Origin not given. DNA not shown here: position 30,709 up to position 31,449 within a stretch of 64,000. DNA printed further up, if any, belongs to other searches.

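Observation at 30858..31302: Small protein with parvovirus-type phospholipase A2 motif set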

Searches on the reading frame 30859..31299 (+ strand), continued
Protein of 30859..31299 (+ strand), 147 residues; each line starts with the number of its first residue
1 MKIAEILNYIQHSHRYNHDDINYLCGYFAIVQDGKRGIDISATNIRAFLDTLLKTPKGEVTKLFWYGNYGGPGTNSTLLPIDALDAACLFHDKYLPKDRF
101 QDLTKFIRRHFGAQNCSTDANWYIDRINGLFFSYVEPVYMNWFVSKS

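Call 38: fold_search(model_id=the predicted structure, library=pdb)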
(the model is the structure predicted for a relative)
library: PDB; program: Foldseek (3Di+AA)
matches with E <= 10: 51; with E <= 0.001: 0
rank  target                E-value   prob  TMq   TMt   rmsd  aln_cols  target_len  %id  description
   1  9vvr_T                1.2e+00  0.08  0.28  0.24  17.4       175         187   12  Structure of the bacteriophage E1004 tail (released 2025-11-12)
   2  5tjf_B                2.2e+00  0.04  0.20  0.19  15.1       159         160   15  The crystal structure of Allophycocyanin from the red algae Gracilaria chilensis (released 2017-05-24)
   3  9pjd_F                2.8e+00  0.03  0.19  0.11  11.2       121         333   16  Cryo-EM structure of the ClpXP AAA+ protease bound to an unidentified portion of lambdaO-tagged Arc substrate within a (released 2025-11-12)
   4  9lki_B                3.4e+00  0.03  0.21  0.23  11.6       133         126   12  N-terminal domain (NTD) structure of aciniform spidroin 1(AcSp1) from Latrodectus hesperus (released 2025-10-01)
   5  3zta                  3.6e+00  0.03  0.18  0.19  11.9       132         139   14  The bacterial stressosome: a modular system that has been adapted to control secondary messenger signaling (released 2012-02-22)
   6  4tu3_A                3.8e+00  0.03  0.22  0.14  13.8       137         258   13  Crystal structure of yeast Sac1/Vps74 complex (released 2014-08-27)
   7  8e4g_0                4.3e+00  0.04  0.29  0.24  17.5       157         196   11  Remodeling of the bacteriophage T7 during initial infection (released 2023-09-27)
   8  5ilm                  4.5e+00  0.08  0.23  0.22   6.4        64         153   16  H64A sperm whale myoglobin with a Fe-chlorophenyl moiety (released 2016-09-21)
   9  1jsx                  4.5e+00  0.06  0.30  0.25   8.8       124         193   12  Crystal Structure of the Escherichia coli Glucose-Inhibited Division Protein B (GidB) (released 2002-05-08)
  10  6en0_A                4.5e+00  0.06  0.23  0.13   9.8       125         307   10  Structure of the Tn1549 transposon Integrase (aa 82-397) in complex with circular intermediate DNA (CI5-DNA) (released 2018-04-04)
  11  5mu4_C                4.5e+00  0.03  0.23  0.19  17.8       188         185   10  Tail Tubular Protein A of Klebsiella pneumoniae bacteriophage KP32 (released 2017-05-31)
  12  6fzo_C                4.5e+00  0.01  0.18  0.20  15.8       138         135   12  SMURFP-Y56F mutant (released 2018-10-17)
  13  8a98_SH               4.8e+00  0.01  0.16  0.14  12.9       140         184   11  CRYO-EM STRUCTURE OF LEISHMANIA MAJOR 80S RIBOSOME : snoRNA MUTANT (released 2023-10-11)
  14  7t63_B                5.4e+00  0.03  0.18  0.10   9.1        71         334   14  Crystal structure of a delta 6 18:0-ACP desaturase from Thunbergia laurifolia (released 2022-07-13)
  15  5vox_e                5.8e+00  0.02  0.23  0.16  10.0       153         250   12  Yeast V-ATPase in complex with Legionella pneumophila effector SidK (rotational state 1) (released 2017-06-21)
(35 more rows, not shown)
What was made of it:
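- On His/Asp-Ca2+ PLA2 superfamily (sPLA2 fold): Support is weak: Foldseek finds nothing at E<1 (call 38).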

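Call 46: fold_search(model_id=the predicted structure, library=viral)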
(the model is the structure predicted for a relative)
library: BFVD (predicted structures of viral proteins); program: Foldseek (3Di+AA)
matches with E <= 10: 65; with E <= 0.001: 0
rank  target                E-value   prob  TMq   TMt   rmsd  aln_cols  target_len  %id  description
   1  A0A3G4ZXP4            1.7e+00  0.04  0.22  0.16  11.8       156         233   15  Uncharacterized protein [Faunusvirus sp.]
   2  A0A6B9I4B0            2.5e+00  0.01  0.15  0.06  18.9       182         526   12  ORF27 [Cydia pomonella granulosis virus]
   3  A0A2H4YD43            2.6e+00  0.10  0.30  0.42   5.6        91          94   18  Structural protein VP1 (Fragment) [Sea star-associated densovirus]
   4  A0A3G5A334            2.6e+00  0.10  0.21  0.16   4.1        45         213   22  Sel1 repeat family protein [Harvfovirus sp.]
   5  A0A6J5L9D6            2.6e+00  0.03  0.19  0.10  15.9       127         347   12  Uncharacterized protein [uncultured Caudovirales phage]
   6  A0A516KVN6            2.6e+00  0.02  0.19  0.18  14.7       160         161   11  (no name in the UniProt tables at hand)
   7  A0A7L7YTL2            3.0e+00  0.06  0.22  0.15   7.6        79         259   25  ORF1 [uncultured densovirus]
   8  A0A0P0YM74            3.1e+00  0.07  0.26  0.14  10.6       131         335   13  (no name in the UniProt tables at hand)
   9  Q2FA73                3.1e+00  0.05  0.25  0.19  12.9       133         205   14  Rh224 [Rhesus cytomegalovirus (strain 68-1)]
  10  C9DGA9                3.1e+00  0.02  0.20  0.18  15.1       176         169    8  Uncharacterized protein [Delftia phage PhiW-14]
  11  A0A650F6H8            3.3e+00  0.04  0.22  0.09  11.7       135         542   10  (no name in the UniProt tables at hand)
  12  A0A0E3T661            3.5e+00  0.08  0.29  0.10   7.3       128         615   11  ATPase [Gordonia phage GordDuk1]
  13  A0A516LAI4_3          3.5e+00  0.03  0.22  0.04  17.3       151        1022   11  (no name in the UniProt tables at hand)
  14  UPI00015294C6         3.5e+00  0.02  0.18  0.10  16.5       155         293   14  (no name look-up for this kind of identifier)
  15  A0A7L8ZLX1            3.8e+00  0.06  0.28  0.25  10.1       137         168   11  Uncharacterized protein [Erwinia phage pEa_SNUABM_12]
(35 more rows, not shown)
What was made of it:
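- A few densovirus VP1 models appear among non-significant BFVD hits (E 2.6-5.7, call 46).
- Tried and rejected: Foldseek against PDB and against BFVD found nothing at E<1 (calls 38, 46).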

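Call 49: find_encoding_contigs(protein=P0006, flank=10000, max_places=3)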
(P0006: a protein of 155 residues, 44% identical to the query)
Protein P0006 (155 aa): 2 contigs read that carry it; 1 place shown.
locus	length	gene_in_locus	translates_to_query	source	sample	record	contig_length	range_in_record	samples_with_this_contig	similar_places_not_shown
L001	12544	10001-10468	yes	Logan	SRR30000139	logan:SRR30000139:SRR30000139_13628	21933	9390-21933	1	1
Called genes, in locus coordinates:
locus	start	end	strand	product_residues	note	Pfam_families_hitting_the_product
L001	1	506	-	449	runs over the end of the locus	-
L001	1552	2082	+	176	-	-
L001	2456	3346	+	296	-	-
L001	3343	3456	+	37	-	-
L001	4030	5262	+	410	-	PF11397:GlcNAc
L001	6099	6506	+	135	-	-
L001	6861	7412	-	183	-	-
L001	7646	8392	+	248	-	-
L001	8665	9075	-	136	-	-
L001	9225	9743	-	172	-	-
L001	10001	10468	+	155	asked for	PF00068:Phospholip_A2_1 (weak), PF08398:Phospholip_A2_4 (faint)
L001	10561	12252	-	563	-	PF12796:Ank_2 (faint)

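Call 50: find_encoding_contigs(protein=P0001, flank=3000, max_places=3)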
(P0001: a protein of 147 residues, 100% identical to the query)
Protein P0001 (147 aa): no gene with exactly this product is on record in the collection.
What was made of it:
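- Tried and rejected: An exact look-up of the query's encoding contig found nothing on record (call 50).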

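Call 51: find_related_loci(query=A2, collection=viral_contigs, flank=8000)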
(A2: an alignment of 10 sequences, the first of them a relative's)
Query A2 (147 aa) in viral_contigs; peptide patterns used: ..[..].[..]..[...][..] (x = any residue, [..] = any of these).
No stretch of DNA in the collection matches any of the patterns.
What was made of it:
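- Tried and rejected: The IMG/VR scan found no match (call 51).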

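Call 54: search_protein_families(library=pfam, proteins=[L001:2108-3343:+, L001:4030-5259:+, L001:7511-8389:+, L001:10561-12303:-, L001:9225-9830:-, L001:6861-7409:-, L001:1552-2079:+], max_evalue=0.01)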
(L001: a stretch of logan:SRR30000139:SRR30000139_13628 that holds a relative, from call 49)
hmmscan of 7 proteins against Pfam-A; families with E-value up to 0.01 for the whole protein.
L001:2108-3343:+ (412 aa): 1 family
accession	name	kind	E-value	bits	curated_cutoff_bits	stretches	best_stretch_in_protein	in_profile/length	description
PF00856.33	SET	-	1.5e-05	25.7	22.4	1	100-145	62-102/105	SET domain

L001:4030-5259:+ (410 aa): 1 family
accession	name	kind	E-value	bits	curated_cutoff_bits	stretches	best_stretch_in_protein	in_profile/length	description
PF11397.14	GlcNAc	-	5.3e-62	210.8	21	2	142-363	85-299/352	Glycosyltransferase (GlcNAc)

L001:7511-8389:+ (293 aa): 0 families

L001:10561-12303:- (580 aa): 3 families
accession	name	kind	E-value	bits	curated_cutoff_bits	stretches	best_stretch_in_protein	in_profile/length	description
PF12796.13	Ank_2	-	3.8e-08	34.2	27.3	0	134-203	3-78/90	Ankyrin repeats (3 copies)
PF13637.12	Ank_4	-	4.1e-05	24.2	22.7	0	78-118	4-49/50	Ankyrin repeats (many copies)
PF24732.2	ParE_like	-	0.0006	20.2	24.4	1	34-67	22-56/67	ParE-like toxin domain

L001:9225-9830:- (201 aa): 0 families

L001:6861-7409:- (182 aa): 0 families

L001:1552-2079:+ (176 aa): 0 families

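Call 55: search_solved_structures(query=A3, max_evalue=0.001, show_alignments=5)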
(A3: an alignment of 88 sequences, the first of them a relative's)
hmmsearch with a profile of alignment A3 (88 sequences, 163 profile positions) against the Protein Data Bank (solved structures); distinct sequences matched with E-value up to 0.001: 58.
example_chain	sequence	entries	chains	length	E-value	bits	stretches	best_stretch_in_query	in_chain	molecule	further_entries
2wg8_A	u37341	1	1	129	2.9e-06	30.4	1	54-89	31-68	PUTATIVE PHOSPHOLIPASE A2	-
3vc0_A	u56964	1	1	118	3.5e-06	30.1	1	54-89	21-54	Phospholipase A2 homolog, taipoxin beta chain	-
1bun_A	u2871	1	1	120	4.1e-06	29.9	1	58-97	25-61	BETA2-BUNGAROTOXIN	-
2wg8_B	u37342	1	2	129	4.3e-06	29.8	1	54-89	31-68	PUTATIVE PHOSPHOLIPASE A2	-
2wg7_A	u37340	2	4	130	4.4e-06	29.8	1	54-89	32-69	PUTATIVE PHOSPHOLIPASE A2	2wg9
1mh2_A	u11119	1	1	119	4.7e-06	29.7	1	50-90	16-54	PHOSPHOLIPASE A2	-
1oxr_A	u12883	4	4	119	5.7e-06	29.4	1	52-89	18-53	Phospholipase A2 isoform 3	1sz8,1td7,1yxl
1gp7_A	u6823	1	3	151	7e-06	29.1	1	57-91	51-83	PHOSPHOLIPASE A2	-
1yxh_A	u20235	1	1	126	7.2e-06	29.1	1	58-89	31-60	phospholipase A2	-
2not_A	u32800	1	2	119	7.7e-06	29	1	45-90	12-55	PHOSPHOLIPASE A2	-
9qdw_A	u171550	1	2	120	1.1e-05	28.5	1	55-106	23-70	Phospholipase A2 group V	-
1s6b_A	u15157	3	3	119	1.2e-05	28.4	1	58-89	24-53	Phospholipase A2 isoform 1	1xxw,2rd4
1poa_A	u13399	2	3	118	1.2e-05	28.4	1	58-88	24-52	PHOSPHOLIPASE A2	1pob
2wq5_A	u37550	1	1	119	1.5e-05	28.1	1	58-89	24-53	PHOSPHOLIPASE A2, ACIDIC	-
1t37_A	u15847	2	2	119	1.6e-05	27.9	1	57-89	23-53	Phospholipase A2 isoform 3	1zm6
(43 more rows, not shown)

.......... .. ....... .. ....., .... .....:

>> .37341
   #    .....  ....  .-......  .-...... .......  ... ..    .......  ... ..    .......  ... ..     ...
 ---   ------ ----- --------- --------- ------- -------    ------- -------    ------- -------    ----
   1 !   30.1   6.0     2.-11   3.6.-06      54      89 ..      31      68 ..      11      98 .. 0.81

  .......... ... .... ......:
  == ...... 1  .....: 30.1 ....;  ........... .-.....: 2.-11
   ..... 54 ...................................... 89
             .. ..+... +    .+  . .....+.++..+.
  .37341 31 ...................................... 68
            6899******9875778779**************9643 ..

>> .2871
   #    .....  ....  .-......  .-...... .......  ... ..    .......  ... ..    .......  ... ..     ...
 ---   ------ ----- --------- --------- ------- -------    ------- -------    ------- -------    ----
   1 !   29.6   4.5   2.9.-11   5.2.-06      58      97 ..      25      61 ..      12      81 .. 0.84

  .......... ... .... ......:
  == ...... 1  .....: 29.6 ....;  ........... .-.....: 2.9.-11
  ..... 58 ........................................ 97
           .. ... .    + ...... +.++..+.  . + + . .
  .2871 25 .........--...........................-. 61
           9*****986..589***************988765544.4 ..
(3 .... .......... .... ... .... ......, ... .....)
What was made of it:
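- The 88-sequence profile gives 58 hits at E<1e-3, all PLA2-type, with plant sPLA2 first (call 55).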

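Call 57: find_related_loci(query=A2, collection=metagenome_contigs, flank=8000)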
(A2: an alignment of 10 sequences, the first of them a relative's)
Query A2 (147 aa) in metagenome_contigs; peptide patterns used: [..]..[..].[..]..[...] (x = any residue, [..] = any of these).
87 stretches matched a pattern; 34 encode a relative of the query (tblastn E <= 1e-3); 34 distinct loci.
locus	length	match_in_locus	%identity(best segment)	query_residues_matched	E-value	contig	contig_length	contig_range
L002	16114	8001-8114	56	52-92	2e-9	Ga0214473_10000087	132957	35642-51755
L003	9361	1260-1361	59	56-92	3e-9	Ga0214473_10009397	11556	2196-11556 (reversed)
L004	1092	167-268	59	56-92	1e-8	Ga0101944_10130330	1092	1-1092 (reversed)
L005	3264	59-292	36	63-144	2e-8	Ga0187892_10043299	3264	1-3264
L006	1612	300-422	53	52-92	5e-8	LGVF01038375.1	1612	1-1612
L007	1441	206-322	53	51-93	5e-8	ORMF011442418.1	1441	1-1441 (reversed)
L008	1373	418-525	55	53-92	3e-7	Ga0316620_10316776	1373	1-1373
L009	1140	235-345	51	53-93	4e-7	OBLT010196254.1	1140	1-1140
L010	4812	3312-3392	68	65-92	5e-7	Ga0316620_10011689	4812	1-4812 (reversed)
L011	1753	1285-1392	55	53-92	7e-7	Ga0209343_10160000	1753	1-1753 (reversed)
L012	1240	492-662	34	63-126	1e-6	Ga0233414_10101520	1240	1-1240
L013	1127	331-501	34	63-126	2e-6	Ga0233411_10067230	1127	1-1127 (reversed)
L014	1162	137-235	56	65-98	2e-6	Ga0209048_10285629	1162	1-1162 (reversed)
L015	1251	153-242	61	62-92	2e-6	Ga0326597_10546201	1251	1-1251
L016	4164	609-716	58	53-92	3e-6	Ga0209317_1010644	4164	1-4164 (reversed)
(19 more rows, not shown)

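Call 61: search_protein_families(library=pfam, proteins=[P0016, P0003, P0005, P0002], max_evalue=1)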
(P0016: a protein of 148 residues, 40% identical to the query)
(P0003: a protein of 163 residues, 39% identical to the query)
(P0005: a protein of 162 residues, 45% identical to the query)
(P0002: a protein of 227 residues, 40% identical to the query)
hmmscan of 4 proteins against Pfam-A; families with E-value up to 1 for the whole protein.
P0016 (148 aa): 3 families
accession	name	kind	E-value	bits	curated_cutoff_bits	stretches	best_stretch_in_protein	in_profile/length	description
PF08398.15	Phospholip_A2_4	-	0.0005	20.7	23.9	1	30-59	5-35/80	Phospholipase A2-like domain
PF00068.24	Phospholip_A2_1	-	0.0008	20.3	32.1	1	32-71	23-58/110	Phospholipase A2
PF05826.17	Phospholip_A2_2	-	0.22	12.1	22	1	34-62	6-38/97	Phospholipase A2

P0003 (163 aa): 2 families
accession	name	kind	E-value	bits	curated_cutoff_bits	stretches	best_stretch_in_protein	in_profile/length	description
PF08398.15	Phospholip_A2_4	-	0.00068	20.3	23.9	1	84-155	9-76/80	Phospholipase A2-like domain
PF00068.24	Phospholip_A2_1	-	0.075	14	32.1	1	76-110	14-48/110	Phospholipase A2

P0005 (162 aa): 3 families
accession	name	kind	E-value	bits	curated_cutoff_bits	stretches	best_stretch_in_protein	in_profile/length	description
PF08398.15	Phospholip_A2_4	-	0.00013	22.6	23.9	1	84-110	9-35/80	Phospholipase A2-like domain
PF00068.24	Phospholip_A2_1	-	0.016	16.1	32.1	1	78-111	16-49/110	Phospholipase A2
PF01928.26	CYTH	-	0.019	15.2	23.2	1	42-139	86-179/179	CYTH domain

P0002 (227 aa): 1 family
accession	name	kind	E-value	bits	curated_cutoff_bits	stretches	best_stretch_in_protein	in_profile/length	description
PF00068.24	Phospholip_A2_1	-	0.017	16.1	32.1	1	117-151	19-51/110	Phospholipase A2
